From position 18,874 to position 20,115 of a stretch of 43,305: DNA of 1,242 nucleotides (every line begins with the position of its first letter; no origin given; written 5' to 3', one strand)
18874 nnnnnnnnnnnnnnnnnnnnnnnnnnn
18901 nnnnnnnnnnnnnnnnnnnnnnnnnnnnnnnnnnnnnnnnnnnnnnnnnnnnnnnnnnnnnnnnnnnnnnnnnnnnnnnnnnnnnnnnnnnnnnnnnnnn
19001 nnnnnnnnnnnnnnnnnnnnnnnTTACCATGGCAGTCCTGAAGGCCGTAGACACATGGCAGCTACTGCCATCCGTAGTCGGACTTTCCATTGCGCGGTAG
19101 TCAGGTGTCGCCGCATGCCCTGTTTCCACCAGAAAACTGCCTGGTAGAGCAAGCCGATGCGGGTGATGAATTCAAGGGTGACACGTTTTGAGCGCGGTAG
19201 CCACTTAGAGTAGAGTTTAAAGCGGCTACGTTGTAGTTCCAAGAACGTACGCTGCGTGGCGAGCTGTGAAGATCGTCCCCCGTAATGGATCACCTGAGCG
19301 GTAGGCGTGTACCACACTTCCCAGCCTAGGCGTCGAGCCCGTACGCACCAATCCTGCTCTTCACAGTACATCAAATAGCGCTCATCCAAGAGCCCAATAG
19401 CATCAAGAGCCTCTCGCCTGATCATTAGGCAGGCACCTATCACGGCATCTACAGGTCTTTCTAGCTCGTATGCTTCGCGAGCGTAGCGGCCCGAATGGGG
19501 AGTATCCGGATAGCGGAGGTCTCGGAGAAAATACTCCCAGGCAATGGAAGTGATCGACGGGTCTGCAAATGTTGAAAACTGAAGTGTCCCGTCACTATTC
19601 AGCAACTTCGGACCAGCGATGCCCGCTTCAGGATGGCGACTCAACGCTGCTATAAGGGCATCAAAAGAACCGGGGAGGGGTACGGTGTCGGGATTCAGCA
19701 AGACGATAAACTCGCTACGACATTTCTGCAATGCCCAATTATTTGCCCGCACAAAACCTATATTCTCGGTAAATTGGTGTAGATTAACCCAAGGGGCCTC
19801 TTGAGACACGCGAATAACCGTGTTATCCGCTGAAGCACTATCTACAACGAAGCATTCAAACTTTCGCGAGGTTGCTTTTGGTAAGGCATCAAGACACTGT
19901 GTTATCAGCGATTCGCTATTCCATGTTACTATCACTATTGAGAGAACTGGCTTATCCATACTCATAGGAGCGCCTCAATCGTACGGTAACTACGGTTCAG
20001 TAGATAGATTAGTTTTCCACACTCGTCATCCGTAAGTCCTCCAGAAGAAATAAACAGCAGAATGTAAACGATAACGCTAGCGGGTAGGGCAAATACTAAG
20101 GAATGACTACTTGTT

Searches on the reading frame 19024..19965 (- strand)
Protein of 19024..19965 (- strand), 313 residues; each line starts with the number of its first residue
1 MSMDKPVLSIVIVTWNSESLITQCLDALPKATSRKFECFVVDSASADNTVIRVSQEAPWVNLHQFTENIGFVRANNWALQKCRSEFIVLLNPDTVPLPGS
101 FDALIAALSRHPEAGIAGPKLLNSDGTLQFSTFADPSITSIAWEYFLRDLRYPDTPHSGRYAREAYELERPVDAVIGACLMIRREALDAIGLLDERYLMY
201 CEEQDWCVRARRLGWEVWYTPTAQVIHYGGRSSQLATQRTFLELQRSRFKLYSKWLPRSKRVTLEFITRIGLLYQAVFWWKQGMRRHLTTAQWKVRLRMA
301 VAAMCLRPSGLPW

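Call 63: search_protein_families(library=pfam, proteins=[window:19024-19965:-], max_evalue=0.0001)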
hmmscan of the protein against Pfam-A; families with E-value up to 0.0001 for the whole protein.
window:19024-19965:- (313 aa): 2 families
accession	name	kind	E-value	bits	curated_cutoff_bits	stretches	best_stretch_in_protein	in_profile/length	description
PF00535.33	Glycos_transf_2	-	1.9e-18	67.4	23.3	1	9-190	1-167/168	Glycosyl transferase family 2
PF13641.12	Glyco_tranf_2_3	-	5.2e-16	59.8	27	1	8-239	3-223/230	Glycosyltransferase like family 2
